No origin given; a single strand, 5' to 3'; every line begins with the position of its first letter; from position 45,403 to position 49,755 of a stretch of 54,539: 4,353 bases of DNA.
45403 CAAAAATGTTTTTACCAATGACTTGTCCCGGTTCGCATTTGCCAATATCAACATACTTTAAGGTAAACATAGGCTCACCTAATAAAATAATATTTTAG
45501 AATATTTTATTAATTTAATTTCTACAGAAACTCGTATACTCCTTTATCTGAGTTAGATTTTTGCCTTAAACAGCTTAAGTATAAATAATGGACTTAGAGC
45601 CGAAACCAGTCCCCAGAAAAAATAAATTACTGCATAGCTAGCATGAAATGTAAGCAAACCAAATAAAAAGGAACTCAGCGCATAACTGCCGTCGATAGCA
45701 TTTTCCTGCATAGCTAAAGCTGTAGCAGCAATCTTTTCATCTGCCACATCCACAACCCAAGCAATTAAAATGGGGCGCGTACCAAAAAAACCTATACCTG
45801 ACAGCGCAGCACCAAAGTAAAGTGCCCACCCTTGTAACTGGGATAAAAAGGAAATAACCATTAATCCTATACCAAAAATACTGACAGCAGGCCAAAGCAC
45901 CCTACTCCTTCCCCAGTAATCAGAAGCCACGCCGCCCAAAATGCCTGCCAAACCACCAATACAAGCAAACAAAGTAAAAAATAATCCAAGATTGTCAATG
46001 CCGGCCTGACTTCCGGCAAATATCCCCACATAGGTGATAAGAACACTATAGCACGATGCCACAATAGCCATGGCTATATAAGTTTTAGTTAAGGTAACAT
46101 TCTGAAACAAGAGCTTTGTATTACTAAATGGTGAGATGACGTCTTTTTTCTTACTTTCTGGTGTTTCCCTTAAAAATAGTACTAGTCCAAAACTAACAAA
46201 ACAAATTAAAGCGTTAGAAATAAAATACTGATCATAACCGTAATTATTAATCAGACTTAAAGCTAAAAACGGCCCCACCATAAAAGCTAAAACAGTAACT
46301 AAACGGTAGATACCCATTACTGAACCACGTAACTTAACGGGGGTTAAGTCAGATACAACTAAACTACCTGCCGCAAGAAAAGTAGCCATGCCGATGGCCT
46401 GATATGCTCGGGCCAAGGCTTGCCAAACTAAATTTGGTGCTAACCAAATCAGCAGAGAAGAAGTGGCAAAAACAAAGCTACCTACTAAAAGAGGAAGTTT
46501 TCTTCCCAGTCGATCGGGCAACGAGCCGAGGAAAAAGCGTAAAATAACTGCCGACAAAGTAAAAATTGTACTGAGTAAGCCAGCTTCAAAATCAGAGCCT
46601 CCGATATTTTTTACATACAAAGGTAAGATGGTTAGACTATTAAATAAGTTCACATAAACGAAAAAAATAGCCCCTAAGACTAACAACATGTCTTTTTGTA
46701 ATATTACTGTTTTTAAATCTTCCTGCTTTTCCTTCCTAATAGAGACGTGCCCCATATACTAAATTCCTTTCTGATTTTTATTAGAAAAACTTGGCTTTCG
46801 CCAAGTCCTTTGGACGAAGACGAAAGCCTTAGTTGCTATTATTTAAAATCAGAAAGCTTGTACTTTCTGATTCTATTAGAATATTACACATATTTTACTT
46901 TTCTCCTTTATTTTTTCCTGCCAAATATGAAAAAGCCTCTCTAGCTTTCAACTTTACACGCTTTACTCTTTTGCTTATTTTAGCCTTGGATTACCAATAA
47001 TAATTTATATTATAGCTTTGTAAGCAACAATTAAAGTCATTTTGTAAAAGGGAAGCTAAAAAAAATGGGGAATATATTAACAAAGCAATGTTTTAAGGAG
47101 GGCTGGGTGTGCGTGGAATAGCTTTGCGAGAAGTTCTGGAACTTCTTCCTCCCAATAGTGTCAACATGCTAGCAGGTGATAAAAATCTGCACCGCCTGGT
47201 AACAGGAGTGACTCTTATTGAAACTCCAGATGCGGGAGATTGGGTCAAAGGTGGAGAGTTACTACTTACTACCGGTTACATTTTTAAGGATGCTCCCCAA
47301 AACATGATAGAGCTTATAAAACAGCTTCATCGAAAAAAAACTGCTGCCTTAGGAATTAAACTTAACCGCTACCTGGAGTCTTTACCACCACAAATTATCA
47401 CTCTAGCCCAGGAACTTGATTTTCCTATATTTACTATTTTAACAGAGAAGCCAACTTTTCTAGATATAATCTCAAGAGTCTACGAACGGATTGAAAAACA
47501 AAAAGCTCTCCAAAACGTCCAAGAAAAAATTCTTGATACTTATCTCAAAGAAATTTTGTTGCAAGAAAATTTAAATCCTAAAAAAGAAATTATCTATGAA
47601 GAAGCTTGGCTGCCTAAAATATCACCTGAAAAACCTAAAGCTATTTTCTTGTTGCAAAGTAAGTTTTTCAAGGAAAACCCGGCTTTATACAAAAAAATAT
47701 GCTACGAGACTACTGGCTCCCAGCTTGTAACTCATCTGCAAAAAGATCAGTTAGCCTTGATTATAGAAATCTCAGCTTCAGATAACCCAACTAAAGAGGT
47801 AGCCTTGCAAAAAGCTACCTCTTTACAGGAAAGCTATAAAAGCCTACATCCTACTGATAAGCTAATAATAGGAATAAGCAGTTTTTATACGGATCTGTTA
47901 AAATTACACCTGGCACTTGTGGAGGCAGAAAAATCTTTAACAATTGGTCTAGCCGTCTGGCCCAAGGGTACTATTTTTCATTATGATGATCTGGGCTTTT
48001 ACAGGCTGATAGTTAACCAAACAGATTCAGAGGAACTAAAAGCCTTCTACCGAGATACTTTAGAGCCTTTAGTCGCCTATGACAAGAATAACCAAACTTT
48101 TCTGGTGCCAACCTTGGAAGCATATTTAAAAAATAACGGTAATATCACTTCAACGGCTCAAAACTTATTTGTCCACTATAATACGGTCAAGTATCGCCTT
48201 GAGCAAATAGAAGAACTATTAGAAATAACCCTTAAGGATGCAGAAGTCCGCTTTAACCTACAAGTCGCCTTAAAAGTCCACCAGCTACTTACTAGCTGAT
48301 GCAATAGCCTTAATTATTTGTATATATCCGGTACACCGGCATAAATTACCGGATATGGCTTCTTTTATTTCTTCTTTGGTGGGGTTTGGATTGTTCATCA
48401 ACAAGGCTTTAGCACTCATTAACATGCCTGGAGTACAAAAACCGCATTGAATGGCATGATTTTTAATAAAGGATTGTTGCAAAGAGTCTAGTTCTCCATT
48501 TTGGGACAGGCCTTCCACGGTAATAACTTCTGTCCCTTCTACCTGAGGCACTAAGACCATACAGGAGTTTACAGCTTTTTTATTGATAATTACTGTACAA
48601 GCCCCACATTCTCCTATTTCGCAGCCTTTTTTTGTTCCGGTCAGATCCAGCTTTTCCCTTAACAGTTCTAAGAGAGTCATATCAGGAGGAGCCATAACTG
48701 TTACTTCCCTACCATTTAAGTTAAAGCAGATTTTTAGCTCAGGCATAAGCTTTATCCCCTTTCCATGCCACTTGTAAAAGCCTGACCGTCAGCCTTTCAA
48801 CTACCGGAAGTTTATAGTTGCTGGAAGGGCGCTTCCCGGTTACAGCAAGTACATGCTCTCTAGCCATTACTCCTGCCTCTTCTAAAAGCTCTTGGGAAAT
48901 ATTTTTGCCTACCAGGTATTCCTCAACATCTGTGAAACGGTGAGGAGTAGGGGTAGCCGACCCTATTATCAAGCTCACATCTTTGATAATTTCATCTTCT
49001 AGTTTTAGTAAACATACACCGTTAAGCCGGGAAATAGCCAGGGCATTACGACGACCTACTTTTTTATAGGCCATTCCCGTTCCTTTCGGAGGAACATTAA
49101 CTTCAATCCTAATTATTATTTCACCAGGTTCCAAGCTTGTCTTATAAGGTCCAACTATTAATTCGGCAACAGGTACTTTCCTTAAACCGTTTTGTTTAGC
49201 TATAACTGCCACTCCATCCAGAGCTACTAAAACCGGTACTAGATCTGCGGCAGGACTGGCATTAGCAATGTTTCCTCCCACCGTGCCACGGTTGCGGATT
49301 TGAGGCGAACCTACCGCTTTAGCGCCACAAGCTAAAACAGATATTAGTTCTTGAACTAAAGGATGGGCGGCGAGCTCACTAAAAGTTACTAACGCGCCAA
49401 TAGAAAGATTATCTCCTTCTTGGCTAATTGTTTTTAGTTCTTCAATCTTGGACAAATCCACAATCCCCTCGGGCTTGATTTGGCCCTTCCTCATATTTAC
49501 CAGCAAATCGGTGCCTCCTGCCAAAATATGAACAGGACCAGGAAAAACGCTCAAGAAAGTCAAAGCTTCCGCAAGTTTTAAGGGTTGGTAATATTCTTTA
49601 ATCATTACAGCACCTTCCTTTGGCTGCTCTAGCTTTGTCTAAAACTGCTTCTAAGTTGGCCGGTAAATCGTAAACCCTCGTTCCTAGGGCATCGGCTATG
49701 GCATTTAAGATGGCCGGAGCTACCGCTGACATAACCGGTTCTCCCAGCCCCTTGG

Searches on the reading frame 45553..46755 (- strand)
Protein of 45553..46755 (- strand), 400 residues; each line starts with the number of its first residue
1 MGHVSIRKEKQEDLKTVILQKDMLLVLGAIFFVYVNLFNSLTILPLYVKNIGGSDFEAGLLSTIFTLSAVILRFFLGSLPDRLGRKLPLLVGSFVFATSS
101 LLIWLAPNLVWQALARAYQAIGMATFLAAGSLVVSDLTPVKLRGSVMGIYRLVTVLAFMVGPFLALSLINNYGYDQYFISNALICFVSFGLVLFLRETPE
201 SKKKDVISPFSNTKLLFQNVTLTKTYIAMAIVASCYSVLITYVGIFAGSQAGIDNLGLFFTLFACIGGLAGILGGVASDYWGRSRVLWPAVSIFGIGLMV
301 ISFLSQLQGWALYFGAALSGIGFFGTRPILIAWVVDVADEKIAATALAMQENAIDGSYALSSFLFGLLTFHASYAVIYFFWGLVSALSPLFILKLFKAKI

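Call 48: search_protein_families(library=pfam, proteins=[window:45553-46755:-], max_evalue=0.000001)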
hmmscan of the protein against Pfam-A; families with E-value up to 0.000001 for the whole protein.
window:45553-46755:- (400 aa): 2 families
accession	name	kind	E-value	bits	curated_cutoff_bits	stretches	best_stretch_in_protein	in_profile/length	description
PF07690.21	MFS_1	-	6.8e-50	170.4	33.4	2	27-348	2-333/347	Major Facilitator Superfamily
PF00083.30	Sugar_tr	-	9.9e-15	54.8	22.3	1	54-199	44-195/452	Sugar (and other) transporter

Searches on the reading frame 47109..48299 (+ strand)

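Call 48: search_protein_families(library=pfam, proteins=[window:47109-48299:+], max_evalue=0.000001)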
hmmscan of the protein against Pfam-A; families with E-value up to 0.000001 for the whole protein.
window:47109-48299:+ (396 aa): 2 families
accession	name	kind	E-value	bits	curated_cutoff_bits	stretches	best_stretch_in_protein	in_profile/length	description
PF07905.16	PucR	-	9.1e-30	103.8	33.5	1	10-128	3-118/118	Purine catabolism regulatory protein-like family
PF13556.12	HTH_30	-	3.2e-24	84.9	27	1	332-390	1-59/59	PucR C-terminal helix-turn-helix domain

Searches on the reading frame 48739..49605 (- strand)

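Call 48: search_protein_families(library=pfam, proteins=[window:48739-49605:-], max_evalue=0.000001)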
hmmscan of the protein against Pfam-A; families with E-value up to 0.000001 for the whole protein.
window:48739-49605:- (288 aa): 2 families
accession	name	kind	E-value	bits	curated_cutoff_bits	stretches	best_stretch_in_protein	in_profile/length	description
PF00941.27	FAD_binding_5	-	3.5e-48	164.1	27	1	4-169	4-167/170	FAD binding domain in molybdopterin dehydrogenase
PF03450.22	CO_deh_flav_C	-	6e-16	58.9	25.5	1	179-278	2-100/102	CO dehydrogenase flavoprotein C-terminal domain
